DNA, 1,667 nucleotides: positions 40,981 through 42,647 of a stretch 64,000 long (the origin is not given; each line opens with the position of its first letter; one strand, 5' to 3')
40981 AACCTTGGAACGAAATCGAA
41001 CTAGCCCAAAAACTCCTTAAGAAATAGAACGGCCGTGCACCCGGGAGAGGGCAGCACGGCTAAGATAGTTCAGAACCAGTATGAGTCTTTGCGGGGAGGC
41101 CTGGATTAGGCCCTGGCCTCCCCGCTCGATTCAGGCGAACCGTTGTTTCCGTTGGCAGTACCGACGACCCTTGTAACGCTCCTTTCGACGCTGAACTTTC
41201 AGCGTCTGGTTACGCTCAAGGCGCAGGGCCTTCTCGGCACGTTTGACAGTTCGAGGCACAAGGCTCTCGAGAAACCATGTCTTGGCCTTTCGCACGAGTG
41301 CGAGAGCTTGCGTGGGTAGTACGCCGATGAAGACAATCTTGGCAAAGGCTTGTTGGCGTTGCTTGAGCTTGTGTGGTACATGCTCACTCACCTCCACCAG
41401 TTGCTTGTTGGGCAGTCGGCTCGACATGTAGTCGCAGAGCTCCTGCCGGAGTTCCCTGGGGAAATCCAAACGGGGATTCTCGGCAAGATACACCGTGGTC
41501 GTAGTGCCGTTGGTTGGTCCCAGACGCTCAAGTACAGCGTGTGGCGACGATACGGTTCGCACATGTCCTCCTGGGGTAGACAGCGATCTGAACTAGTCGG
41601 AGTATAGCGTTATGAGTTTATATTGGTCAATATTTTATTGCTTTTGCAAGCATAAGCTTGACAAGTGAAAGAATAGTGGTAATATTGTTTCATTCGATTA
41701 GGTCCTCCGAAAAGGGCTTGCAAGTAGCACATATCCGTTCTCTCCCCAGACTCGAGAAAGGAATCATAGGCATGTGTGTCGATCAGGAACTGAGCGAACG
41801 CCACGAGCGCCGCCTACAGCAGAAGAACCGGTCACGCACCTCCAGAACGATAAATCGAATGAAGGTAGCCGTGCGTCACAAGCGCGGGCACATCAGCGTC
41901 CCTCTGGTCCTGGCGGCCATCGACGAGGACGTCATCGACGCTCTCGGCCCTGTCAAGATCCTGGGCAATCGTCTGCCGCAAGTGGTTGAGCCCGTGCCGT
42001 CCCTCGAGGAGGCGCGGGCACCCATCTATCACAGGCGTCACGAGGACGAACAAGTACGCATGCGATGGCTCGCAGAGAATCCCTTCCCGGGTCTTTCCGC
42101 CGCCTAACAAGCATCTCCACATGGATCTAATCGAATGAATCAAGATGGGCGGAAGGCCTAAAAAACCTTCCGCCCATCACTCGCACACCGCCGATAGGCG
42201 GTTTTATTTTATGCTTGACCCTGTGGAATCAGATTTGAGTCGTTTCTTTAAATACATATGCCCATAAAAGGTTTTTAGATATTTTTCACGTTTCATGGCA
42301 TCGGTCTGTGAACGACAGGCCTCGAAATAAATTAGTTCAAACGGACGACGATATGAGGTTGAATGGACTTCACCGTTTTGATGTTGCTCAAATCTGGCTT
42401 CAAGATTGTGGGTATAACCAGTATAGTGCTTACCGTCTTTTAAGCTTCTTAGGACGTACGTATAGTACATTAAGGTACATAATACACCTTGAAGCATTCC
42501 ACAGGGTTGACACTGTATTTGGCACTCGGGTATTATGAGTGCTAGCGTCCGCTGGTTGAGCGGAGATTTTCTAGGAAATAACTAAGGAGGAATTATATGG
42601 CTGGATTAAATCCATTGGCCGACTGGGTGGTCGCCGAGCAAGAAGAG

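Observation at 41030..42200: GC-rich islet B: two divergent unknown genes bracketed by perfect GC hairpins between murE and a GIY-YIG gene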

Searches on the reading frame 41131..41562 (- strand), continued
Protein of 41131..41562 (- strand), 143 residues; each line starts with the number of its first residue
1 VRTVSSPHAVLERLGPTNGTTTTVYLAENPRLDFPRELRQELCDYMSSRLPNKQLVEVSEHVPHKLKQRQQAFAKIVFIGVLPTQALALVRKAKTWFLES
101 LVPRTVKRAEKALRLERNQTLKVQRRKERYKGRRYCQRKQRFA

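Call 88: fold_search(model_id=the predicted structure, library=viral)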
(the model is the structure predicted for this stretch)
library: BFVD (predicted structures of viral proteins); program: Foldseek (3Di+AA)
matches with E <= 10: 1070; with E <= 0.001: 0
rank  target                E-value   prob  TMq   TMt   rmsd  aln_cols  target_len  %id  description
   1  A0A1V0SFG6            5.7e-03  0.93  0.36  0.25  12.8       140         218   14  Uncharacterized protein [Hokovirus HKV1]
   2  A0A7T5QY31            9.0e-03  0.91  0.31  0.37   5.3        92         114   14  (no name in the UniProt tables at hand)
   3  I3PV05                9.6e-03  0.99  0.36  0.40   5.0        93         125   12  Uncharacterized protein [Clostridium phage phiCP7R]
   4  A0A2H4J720            1.1e-02  0.84  0.31  0.37   6.9       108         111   10  Uncharacterized protein [uncultured Caudovirales phage]
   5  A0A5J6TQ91            1.1e-02  0.63  0.28  0.32  12.0       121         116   13  (no name in the UniProt tables at hand)
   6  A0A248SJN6            1.2e-02  0.98  0.38  0.37  11.4       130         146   14  (no name in the UniProt tables at hand)
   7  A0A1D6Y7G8            1.2e-02  0.72  0.28  0.19  14.9       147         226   15  (no name in the UniProt tables at hand)
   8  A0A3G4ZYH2            1.4e-02  0.66  0.28  0.20  10.3       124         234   10  Uncharacterized protein [Gaeavirus sp.]
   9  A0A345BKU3            1.5e-02  0.84  0.31  0.33   5.2        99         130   14  (no name in the UniProt tables at hand)
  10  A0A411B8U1            1.6e-02  0.97  0.34  0.41   3.5        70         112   14  Uncharacterized protein [Aeromonas phage Asswx_1]
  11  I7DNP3                1.7e-02  0.87  0.33  0.35  10.6        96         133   14  Uncharacterized protein [Pseudomonas phage PA7]
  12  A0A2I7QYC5            2.2e-02  0.54  0.27  0.23  13.6       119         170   15  (no name in the UniProt tables at hand)
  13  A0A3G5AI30            2.9e-02  0.23  0.21  0.16  14.5       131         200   10  Uncharacterized protein [Sylvanvirus sp.]
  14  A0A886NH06            3.1e-02  0.54  0.27  0.18  15.3       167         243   14  (no name in the UniProt tables at hand)
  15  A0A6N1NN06            3.3e-02  0.98  0.36  0.59   3.4        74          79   19  Uncharacterized protein [Tupanvirus deep ocean]
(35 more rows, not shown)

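Call 93: search_protein_families(library=pfam, proteins=[L003:668-922:-, L003:985-1623:-, L088:9426-9737:-], max_evalue=0.01)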
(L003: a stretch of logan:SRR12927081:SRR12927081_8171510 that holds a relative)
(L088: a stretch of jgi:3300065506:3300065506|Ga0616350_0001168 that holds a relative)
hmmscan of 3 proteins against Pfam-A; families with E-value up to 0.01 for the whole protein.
L003:668-922:- (84 aa): 0 families

L003:985-1623:- (212 aa): 0 families

L088:9426-9737:- (103 aa): 0 families

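Call 94: search_dna_similar(query=window:41131-41562:-, collection=phages, mode=protein, max_evalue=0.1, max_rows=8)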
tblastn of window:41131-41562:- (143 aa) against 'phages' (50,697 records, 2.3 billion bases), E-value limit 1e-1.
No match.

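Call 96: search_dna_similar(query=window:41131-41562:-, collection=plasmids, mode=protein, max_evalue=0.1, max_rows=8)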
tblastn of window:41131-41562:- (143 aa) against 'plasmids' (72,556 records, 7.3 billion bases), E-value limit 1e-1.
No match.

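Call 98: list_cluster_members(proteins=[P0001, P0007, P0008, P0009, P0010, P0011, P0012, P0013, P0014, P0015])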
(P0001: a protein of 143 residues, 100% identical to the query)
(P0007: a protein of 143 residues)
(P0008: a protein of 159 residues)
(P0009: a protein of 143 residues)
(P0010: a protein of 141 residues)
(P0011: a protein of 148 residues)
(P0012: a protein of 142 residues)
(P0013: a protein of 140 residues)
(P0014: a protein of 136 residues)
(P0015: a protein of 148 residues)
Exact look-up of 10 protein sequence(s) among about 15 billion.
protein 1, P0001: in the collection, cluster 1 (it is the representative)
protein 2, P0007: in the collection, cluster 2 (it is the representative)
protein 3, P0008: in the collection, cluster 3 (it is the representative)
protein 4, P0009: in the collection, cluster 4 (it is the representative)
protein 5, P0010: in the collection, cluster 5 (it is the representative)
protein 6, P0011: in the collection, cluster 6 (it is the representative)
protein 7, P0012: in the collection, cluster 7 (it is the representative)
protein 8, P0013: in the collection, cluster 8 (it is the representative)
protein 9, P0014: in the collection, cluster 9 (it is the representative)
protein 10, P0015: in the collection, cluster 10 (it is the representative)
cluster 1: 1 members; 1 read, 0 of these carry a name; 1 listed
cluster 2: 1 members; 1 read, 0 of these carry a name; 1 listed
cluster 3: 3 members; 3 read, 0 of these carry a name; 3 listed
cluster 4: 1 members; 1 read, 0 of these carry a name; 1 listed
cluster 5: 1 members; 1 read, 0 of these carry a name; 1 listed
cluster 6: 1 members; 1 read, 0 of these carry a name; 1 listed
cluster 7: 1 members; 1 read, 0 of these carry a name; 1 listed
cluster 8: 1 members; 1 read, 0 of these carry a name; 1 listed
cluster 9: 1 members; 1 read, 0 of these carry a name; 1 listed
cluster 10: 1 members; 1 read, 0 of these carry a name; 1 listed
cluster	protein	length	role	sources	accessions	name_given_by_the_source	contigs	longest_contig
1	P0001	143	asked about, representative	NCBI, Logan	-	-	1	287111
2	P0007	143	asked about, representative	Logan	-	-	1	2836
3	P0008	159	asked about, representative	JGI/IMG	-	-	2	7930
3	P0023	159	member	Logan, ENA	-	-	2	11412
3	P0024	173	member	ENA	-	-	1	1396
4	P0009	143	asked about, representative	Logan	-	-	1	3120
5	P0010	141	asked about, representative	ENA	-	-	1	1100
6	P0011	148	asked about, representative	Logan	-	-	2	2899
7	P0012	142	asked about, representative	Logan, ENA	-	-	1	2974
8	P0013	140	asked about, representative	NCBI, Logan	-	-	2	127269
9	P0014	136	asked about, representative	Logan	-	-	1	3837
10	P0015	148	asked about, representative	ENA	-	-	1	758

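Call 99: find_encoding_contigs(protein=P0013, flank=6000, max_places=2)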
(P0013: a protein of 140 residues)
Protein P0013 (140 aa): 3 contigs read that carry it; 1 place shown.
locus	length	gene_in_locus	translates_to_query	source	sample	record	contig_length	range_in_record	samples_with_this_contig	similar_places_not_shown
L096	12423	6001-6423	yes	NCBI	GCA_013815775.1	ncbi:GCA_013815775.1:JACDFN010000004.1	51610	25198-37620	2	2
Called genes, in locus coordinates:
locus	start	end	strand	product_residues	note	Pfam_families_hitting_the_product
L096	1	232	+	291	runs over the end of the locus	PF00005:ABC_tran, PF13304:AAA_21 (faint)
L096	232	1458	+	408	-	PF12704:MacB_PCD, PF02687:FtsX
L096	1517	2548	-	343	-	PF01380:SIS (faint), PF10432:bact-PGI_C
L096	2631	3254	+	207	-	-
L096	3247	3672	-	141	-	-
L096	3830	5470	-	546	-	PF00118:Cpn60_TCP1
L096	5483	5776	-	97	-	PF00166:Cpn10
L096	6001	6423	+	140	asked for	-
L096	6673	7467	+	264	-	PF19420:DDAH_eukar, PF02274:ADI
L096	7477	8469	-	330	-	-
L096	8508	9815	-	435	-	PF08245:Mur_ligase_M, PF02875:Mur_ligase_C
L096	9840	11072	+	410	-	PF00814:TsaD, PF22521:HypF_C_2 (faint), PF00814:TsaD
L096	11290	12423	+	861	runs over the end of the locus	PF00133:tRNA-synt_1, PF09334:tRNA-synt_1g, PF13603:tRNA-synt_1_2, PF09334:tRNA-synt_1g, PF08264:Anticodon_1, PF10458:Val_tRNA-synt_C (faint)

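Call 100: find_encoding_contigs(protein=P0008, flank=6000, max_places=2)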
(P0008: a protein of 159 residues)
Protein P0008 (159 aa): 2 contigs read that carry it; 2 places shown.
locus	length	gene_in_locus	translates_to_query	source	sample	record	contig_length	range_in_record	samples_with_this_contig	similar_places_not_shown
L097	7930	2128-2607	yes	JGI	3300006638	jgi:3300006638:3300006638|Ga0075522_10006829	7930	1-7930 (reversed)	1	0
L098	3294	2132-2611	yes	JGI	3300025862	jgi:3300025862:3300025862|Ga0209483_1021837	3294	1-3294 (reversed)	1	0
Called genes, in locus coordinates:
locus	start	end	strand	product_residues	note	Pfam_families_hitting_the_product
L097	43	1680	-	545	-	PF00118:Cpn60_TCP1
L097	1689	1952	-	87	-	PF00166:Cpn10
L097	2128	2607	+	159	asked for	-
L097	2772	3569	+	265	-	PF19420:DDAH_eukar, PF02274:ADI (weak)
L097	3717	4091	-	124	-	-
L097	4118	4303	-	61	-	-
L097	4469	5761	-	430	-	PF08245:Mur_ligase_M, PF02875:Mur_ligase_C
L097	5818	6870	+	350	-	PF22521:HypF_C_2 (faint), PF00814:TsaD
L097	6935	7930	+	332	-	?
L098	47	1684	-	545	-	PF00118:Cpn60_TCP1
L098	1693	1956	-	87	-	PF00166:Cpn10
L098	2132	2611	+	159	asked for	-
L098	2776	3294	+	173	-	PF19420:DDAH_eukar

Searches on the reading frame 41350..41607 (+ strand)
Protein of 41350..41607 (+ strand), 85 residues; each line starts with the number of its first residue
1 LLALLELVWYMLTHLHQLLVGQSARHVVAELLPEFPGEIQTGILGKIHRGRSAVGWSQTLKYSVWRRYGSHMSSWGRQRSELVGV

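Call 11: search_protein_families(library=pfam, proteins=[window:41350-41607:+], max_evalue=1)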
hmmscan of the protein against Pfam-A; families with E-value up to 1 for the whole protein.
window:41350-41607:+ (85 aa): 1 family
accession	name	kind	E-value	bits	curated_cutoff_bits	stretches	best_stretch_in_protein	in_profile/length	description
PF19489.4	SLT_4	-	0.057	13.5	27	1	47-82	79-113/184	Transglycosylase SLT domain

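Call 12: search_protein_families(library=phrogs, proteins=[window:41350-41607:+], max_evalue=1)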
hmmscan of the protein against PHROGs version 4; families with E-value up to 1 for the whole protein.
window:41350-41607:+ (85 aa): 0 families

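Call 13: search_protein_families(library=padloc, proteins=[window:41350-41607:+], max_evalue=1)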
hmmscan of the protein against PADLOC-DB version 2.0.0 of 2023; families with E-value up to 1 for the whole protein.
window:41350-41607:+ (85 aa): 0 families

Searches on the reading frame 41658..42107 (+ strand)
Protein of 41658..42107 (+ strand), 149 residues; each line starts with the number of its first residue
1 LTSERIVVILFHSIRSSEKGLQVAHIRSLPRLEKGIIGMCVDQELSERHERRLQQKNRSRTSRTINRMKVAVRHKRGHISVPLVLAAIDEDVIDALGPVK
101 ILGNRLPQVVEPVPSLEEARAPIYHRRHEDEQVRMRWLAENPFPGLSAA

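Call 11: search_protein_families(library=pfam, proteins=[window:41658-42107:+], max_evalue=1)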
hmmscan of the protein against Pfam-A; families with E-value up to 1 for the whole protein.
window:41658-42107:+ (149 aa): 0 families

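Call 12: search_protein_families(library=phrogs, proteins=[window:41658-42107:+], max_evalue=1)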
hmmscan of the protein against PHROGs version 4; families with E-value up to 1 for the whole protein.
window:41658-42107:+ (149 aa): 0 families

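Call 13: search_protein_families(library=padloc, proteins=[window:41658-42107:+], max_evalue=1)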
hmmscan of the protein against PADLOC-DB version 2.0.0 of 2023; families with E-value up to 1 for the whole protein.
window:41658-42107:+ (149 aa): 0 families

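Call 16: find_homologous_proteins(query=window:41658-42107:+, max_evalue=0.01)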
Query window:41658-42107:+ (149 aa): 2 proteins with E <= 0.01 among 27 candidates.
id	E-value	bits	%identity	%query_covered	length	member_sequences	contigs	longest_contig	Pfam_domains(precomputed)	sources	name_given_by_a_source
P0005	1.9e-65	237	100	74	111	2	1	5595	-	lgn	-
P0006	5.0e-29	119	60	74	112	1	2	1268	-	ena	-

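Call 19: find_encoding_contigs(protein=P0005, flank=10000)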
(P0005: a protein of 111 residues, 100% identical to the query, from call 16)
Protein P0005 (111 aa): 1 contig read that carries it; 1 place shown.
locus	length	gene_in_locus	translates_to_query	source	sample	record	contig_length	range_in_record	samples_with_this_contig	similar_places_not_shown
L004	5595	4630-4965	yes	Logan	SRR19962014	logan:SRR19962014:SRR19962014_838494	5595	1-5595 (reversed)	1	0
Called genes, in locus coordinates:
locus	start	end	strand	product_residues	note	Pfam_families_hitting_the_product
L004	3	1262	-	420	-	?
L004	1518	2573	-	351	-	PF00814:TsaD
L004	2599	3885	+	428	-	PF08245:Mur_ligase_M, PF02875:Mur_ligase_C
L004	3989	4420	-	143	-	-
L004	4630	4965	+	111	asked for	-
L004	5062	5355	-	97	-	PF01541:GIY-YIG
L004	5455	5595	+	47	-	?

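Call 20: find_encoding_contigs(protein=P0006, flank=10000)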
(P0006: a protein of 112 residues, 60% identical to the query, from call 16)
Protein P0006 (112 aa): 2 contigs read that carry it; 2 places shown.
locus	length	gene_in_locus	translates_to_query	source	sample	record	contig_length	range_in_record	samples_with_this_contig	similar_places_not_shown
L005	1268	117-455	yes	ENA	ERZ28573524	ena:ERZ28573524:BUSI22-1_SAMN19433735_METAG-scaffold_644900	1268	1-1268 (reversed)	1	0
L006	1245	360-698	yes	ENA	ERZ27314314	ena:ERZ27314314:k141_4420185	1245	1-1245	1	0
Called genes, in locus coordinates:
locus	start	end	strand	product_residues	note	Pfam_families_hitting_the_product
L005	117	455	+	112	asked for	-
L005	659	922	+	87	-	PF00166:Cpn10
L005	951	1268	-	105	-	?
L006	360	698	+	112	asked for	-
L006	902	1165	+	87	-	PF00166:Cpn10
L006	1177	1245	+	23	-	?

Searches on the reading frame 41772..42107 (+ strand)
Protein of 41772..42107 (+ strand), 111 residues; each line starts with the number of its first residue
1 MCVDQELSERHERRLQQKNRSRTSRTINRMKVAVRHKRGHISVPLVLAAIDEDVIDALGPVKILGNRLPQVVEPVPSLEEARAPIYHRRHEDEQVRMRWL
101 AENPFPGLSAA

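Call 40: predict_structure(alignment_id=A2)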
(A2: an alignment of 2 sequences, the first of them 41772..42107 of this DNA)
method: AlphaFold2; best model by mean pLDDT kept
length: 111 residues; sequences in the alignment: 2
mean_pLDDT: 57.1   pTM: 0.21
mean pLDDT of the five models: 57.1, 56.1, 54.8, 54.8, 54.0
residues with pLDDT >= 90: 0; 70-90: 28; 50-70: 37; < 50: 46
segments of 3 or more residues with pLDDT < 50: 25-37, 39-55, 58-70
pLDDT, mean of each block of 10 residues (from residue 1): 74 76 48 42 42 48 45 53 55 78 68 45
secondary structure, 60 per line:
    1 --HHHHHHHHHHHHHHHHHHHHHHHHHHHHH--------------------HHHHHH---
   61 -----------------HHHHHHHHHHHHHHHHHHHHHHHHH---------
elements in order: H3-31 H52-57 H78-102

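Call 64: find_related_loci(query=A2, collection=metagenome_contigs, flank=4000)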
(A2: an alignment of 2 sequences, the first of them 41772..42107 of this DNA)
Query A2 (111 aa) in metagenome_contigs; peptide patterns used: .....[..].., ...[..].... (x = any residue, [..] = any of these).
356 stretches matched a pattern, but none encodes a relative of the query by tblastn (E <= 1e-3).

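Call 65: find_related_loci(query=A2, collection=viral_contigs, flank=4000)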
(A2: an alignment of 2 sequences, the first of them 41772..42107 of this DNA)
Query A2 (111 aa) in viral_contigs; peptide patterns used: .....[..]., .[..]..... (x = any residue, [..] = any of these).
149 stretches matched a pattern, but none encodes a relative of the query by tblastn (E <= 1e-3).

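Call 84: search_solved_structures(query=A5, max_evalue=10, show_alignments=2)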
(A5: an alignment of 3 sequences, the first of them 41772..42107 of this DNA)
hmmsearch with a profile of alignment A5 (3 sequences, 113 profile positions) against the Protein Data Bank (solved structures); distinct sequences matched with E-value up to 10: 1.
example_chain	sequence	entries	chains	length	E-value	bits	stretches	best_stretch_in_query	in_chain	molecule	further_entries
9zem_A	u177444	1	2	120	0.63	13.8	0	45-76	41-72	HeliScrew4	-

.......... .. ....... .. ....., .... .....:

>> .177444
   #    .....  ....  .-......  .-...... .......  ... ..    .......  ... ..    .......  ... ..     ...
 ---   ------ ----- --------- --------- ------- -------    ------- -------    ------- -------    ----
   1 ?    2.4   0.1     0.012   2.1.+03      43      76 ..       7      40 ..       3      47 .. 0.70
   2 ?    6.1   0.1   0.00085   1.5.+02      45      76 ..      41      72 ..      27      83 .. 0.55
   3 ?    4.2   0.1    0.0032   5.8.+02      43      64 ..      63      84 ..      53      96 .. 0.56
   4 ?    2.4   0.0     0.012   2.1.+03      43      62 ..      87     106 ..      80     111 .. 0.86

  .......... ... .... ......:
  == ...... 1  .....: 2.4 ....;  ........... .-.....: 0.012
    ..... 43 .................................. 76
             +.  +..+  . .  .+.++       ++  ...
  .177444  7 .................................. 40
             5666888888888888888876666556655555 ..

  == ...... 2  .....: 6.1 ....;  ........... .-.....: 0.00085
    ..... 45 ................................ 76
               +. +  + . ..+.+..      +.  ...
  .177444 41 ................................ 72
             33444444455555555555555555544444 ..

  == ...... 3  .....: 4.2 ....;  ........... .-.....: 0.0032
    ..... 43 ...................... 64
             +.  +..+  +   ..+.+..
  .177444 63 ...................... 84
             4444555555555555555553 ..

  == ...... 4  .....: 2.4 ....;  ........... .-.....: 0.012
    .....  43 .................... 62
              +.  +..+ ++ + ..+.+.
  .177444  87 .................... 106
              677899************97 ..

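Call 85: search_protein_families(library=ncbifam, proteins=[window:41772-42107:+], max_evalue=1)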
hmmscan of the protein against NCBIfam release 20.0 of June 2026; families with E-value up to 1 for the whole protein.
window:41772-42107:+ (111 aa): 0 families

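Call 95: search_dna_similar(query=window:41772-42107:+, collection=phages, mode=protein, max_evalue=0.1, max_rows=8)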
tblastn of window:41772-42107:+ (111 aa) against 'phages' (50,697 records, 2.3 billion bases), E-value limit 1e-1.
No match.

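Call 97: search_dna_similar(query=window:41772-42107:+, collection=plasmids, mode=protein, max_evalue=0.1, max_rows=8)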
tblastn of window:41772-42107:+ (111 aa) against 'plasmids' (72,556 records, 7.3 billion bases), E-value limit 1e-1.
No match.

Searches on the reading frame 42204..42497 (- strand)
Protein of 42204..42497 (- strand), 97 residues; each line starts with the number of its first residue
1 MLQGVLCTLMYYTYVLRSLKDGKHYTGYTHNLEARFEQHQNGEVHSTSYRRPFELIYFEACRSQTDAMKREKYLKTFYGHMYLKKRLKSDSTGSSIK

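Call 11: search_protein_families(library=pfam, proteins=[window:42204-42497:-], max_evalue=1)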
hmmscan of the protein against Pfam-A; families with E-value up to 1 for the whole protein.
window:42204-42497:- (97 aa): 3 families
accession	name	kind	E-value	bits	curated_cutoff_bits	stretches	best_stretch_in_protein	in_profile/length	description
PF01541.30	GIY-YIG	-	1e-15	58.2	22.6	1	10-78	1-72/78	GIY-YIG catalytic domain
PF10544.15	T5orf172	-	0.0004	21.3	20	1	12-80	2-69/101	T5orf172 domain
PF13455.12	MUG113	-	0.0013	19.7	22.3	1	27-85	4-54/73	Meiotically up-regulated gene 113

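Call 85: search_protein_families(library=ncbifam, proteins=[window:42204-42497:-], max_evalue=1)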
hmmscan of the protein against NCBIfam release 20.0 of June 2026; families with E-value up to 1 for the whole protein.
window:42204-42497:- (97 aa): 3 families
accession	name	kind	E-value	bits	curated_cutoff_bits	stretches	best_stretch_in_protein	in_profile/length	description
TIGR01453.1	grpIintron_endo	subfamily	0.0072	16.4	56.05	1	14-42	5-33/215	group I intron endonuclease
NF040534.1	resp_reg_YycF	equivalog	0.057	12.7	340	1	40-84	150-191/231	response regulator YycF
NF004971.0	PRK06334.1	equivalog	0.13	10.8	847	1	2-67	89-154/539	long chain fatty acid--[acyl-carrier-protein] ligase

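Call 105: find_encoding_contigs(protein=window:42204-42497:-, flank=3000, max_places=8)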
Protein window:42204-42497:- (97 aa): 1 contig read that carries it; 1 place shown.
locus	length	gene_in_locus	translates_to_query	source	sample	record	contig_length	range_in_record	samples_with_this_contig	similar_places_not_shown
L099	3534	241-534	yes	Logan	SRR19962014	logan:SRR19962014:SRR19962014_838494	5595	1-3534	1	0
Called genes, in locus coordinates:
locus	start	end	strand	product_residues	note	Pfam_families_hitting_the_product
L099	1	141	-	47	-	?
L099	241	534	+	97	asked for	PF01541:GIY-YIG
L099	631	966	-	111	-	-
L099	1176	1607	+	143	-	-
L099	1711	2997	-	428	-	PF08245:Mur_ligase_M, PF02875:Mur_ligase_C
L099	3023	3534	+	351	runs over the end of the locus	PF00814:TsaD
